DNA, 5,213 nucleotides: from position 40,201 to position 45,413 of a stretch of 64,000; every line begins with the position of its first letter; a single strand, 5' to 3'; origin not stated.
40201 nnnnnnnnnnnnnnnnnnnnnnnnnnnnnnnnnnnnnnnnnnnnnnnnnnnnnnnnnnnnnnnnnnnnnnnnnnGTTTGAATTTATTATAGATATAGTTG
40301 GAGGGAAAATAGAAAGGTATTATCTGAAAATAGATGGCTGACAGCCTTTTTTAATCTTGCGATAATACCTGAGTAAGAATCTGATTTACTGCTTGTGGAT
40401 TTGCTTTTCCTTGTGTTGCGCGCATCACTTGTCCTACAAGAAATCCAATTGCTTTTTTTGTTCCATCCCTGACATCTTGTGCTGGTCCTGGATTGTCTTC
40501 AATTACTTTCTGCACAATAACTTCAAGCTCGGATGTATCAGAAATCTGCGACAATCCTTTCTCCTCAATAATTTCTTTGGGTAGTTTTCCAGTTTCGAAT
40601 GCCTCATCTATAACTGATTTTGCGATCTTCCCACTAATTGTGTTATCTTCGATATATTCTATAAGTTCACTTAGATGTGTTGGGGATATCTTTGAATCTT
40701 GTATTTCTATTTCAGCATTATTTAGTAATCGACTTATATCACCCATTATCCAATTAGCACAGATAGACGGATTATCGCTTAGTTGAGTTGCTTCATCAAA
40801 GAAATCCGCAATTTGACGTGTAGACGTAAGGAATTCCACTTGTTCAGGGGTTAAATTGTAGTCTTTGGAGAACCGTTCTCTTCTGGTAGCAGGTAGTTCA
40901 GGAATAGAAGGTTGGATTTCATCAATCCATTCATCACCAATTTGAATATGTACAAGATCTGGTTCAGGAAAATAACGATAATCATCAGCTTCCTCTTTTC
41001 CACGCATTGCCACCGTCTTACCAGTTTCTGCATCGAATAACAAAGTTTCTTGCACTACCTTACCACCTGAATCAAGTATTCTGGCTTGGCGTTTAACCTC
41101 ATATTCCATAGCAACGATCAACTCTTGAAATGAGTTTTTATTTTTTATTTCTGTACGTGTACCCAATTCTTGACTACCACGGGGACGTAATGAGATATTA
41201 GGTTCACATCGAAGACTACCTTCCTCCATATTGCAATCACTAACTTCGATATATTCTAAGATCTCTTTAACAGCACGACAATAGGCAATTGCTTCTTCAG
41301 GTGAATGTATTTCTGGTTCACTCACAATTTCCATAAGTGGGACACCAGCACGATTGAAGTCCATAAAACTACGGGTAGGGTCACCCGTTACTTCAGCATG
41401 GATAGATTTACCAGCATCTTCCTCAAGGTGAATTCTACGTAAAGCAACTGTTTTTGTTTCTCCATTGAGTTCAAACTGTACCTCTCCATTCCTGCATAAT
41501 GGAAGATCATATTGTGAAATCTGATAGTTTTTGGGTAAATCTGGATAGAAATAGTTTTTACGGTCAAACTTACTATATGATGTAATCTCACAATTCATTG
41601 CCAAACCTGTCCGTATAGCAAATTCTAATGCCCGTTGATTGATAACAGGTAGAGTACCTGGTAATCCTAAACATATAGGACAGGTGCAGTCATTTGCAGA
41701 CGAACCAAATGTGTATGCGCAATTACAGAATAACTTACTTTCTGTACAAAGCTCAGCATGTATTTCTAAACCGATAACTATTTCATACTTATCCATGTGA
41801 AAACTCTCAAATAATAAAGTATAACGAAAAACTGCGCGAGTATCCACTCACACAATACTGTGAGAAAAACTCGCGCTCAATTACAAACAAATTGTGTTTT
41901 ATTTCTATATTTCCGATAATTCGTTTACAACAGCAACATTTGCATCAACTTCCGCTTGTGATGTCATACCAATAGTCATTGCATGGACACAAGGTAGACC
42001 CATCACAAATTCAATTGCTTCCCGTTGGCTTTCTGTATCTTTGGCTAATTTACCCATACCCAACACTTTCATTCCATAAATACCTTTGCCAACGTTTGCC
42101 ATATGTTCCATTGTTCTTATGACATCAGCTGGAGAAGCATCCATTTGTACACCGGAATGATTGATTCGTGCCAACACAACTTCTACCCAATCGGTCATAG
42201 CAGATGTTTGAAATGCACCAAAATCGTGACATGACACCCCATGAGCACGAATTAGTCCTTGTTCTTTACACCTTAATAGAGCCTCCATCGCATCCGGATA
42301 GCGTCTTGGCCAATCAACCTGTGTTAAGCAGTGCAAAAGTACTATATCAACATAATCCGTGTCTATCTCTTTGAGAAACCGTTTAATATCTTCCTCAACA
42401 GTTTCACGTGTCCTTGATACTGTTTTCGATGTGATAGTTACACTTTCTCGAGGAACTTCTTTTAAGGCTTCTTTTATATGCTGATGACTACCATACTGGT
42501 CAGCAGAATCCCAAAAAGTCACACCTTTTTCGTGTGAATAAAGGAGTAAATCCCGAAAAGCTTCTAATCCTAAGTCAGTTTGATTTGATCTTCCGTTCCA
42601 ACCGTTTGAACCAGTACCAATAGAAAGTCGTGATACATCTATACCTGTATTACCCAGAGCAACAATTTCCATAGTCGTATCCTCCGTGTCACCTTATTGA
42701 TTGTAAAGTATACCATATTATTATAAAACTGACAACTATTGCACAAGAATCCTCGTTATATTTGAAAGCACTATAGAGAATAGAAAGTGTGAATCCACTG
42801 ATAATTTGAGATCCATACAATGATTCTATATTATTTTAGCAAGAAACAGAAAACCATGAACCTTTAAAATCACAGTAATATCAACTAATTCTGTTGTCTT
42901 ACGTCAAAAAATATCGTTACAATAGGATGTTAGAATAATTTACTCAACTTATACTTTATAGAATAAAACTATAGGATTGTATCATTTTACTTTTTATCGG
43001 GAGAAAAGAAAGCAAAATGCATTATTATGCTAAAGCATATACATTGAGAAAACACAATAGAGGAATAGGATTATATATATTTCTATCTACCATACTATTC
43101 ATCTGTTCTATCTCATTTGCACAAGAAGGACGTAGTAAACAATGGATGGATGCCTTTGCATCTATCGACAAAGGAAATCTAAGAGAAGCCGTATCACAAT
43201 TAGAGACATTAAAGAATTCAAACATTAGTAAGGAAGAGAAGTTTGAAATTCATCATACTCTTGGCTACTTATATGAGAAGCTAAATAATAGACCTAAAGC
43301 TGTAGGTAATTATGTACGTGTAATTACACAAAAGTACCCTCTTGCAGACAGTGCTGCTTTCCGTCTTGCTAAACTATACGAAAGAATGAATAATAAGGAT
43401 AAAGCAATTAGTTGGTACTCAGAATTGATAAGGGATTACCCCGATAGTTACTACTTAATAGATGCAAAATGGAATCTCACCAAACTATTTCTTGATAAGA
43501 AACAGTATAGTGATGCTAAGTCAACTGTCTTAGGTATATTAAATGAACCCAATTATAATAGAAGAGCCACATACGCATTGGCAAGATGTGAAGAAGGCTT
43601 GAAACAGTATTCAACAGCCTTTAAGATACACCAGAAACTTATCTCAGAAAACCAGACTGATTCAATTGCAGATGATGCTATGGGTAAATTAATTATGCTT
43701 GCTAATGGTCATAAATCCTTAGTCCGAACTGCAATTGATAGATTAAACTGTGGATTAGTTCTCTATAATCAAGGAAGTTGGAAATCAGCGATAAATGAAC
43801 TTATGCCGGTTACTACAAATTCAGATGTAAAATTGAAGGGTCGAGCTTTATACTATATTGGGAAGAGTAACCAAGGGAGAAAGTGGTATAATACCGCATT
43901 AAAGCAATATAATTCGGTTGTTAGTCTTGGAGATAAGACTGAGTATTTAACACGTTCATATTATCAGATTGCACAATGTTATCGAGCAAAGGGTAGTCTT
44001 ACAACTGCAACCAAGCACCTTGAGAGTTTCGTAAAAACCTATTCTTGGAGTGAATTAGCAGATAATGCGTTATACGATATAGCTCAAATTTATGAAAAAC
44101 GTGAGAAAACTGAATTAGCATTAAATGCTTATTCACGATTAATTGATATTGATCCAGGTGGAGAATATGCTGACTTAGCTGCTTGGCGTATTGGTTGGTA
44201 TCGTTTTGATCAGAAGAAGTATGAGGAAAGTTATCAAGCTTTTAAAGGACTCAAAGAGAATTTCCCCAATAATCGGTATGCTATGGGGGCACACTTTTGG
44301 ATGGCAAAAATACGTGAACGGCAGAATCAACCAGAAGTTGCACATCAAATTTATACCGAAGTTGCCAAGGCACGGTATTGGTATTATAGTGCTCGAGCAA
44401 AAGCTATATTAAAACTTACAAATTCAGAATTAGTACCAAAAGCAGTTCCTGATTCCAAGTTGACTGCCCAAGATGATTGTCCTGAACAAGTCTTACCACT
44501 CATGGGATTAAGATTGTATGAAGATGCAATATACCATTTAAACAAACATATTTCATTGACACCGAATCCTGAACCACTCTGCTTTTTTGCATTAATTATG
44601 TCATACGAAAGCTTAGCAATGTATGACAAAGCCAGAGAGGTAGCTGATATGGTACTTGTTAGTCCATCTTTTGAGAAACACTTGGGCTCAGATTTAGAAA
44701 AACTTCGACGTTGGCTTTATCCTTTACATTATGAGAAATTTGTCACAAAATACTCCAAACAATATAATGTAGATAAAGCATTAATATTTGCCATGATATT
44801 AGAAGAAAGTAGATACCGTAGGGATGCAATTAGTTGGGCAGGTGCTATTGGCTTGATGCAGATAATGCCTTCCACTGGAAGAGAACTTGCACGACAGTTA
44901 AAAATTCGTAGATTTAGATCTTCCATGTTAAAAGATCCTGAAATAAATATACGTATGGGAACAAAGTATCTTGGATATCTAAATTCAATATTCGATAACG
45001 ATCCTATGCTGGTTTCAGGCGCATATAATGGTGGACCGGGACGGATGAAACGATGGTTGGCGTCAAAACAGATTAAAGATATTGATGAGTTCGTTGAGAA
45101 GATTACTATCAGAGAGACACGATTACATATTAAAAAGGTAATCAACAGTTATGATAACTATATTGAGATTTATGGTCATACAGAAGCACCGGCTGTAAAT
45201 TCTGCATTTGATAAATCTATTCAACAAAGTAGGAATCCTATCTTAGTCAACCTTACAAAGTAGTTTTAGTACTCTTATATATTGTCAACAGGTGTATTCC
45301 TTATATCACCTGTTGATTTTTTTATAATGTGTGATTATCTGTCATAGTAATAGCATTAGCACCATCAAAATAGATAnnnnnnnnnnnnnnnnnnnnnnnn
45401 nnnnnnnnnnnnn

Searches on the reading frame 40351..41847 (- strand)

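Call 89: search_protein_families(library=pfam, proteins=[window:40351-41847:-], max_evalue=0.00001)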
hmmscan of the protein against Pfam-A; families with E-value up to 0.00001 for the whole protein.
window:40351-41847:- (498 aa): 2 families
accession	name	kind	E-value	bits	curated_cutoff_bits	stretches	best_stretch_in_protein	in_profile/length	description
PF02934.20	GatB_N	-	2.2e-117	391.6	23.4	1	23-309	1-277/277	GatB/GatE catalytic domain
PF02637.23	GatB_Yqey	-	4.4e-53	179.6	27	1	348-495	1-148/148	GatB domain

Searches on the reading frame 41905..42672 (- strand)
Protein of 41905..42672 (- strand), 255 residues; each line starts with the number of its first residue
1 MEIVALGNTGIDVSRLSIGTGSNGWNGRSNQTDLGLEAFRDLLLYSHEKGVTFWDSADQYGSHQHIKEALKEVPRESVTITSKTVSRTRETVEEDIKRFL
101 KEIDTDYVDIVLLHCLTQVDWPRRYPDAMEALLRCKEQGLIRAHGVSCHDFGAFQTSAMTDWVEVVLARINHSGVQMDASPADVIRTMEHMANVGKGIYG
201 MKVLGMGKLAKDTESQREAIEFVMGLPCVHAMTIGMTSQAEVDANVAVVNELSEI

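Call 89: search_protein_families(library=pfam, proteins=[window:41905-42672:-], max_evalue=0.00001)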
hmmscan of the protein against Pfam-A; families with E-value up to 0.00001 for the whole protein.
window:41905-42672:- (255 aa): 1 family
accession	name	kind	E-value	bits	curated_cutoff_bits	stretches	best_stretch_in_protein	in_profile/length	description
PF00248.27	Aldo_ket_red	-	1.8e-26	93.3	24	1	17-216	3-204/291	Aldo/keto reductase family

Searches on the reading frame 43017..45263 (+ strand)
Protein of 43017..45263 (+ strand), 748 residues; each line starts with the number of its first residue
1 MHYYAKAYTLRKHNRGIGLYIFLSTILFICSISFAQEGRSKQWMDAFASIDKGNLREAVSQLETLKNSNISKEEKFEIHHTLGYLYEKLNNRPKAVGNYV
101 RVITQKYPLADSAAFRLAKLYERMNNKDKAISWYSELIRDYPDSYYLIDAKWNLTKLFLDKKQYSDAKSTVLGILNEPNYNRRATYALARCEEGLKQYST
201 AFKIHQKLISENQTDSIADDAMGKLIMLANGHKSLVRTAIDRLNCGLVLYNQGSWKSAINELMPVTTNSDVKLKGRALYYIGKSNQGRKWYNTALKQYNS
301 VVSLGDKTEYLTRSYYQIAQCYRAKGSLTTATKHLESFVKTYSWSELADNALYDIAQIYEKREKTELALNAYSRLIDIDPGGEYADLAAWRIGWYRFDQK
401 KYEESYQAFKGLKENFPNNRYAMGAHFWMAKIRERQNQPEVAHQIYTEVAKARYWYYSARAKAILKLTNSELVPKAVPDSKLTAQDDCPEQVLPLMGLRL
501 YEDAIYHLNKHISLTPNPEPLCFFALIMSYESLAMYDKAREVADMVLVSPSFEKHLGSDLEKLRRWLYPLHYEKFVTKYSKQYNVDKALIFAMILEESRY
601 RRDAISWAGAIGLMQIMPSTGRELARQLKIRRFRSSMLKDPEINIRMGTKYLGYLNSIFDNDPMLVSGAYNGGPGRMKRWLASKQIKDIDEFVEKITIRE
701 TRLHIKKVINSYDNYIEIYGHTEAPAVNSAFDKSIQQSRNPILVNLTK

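Call 90: search_protein_families(library=pfam, proteins=[window:43017-45263:+], max_evalue=0.00001)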
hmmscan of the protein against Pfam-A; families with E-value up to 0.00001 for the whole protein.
window:43017-45263:+ (748 aa): 12 families
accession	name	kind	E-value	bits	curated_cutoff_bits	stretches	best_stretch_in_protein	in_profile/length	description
PF01464.25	SLT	-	1.7e-30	105.4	21.3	1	577-692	4-116/117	Transglycosylase SLT domain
PF13174.12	TPR_6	-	5.5e-22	77.3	26.3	0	113-144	2-33/33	Tetratricopeptide repeat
PF07719.23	TPR_2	-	1.2e-19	69.2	27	0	113-143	3-33/34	Tetratricopeptide repeat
PF13428.12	TPR_14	-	7.8e-17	60.5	23.5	0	114-145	4-35/44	Tetratricopeptide repeat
PF13432.12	TPR_16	-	1.3e-15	57.9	32.7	0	81-144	2-64/65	Tetratricopeptide repeat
PF00515.34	TPR_1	-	4.4e-12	45.7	27.8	0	351-380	3-32/34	Tetratricopeptide repeat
PF13424.12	TPR_12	-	1.8e-11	44.5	30.1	0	274-336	9-69/77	Tetratricopeptide repeat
PF14559.12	TPR_19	-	2.9e-10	40.8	25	0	105-146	19-61/68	Tetratricopeptide repeat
PF13181.12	TPR_8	-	5.9e-10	38.9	25.7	0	351-380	3-32/34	Tetratricopeptide repeat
PF13525.12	YfiO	-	2.4e-09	37.7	25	1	277-456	7-158/203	Outer membrane lipoprotein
PF13512.12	TPR_18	-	1.2e-06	29.1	21.9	0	313-390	11-88/145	Tetratricopeptide repeat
PF09976.15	TPR_21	-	5.1e-06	26.8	25.5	0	398-452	51-105/193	Tetratricopeptide repeat-like domain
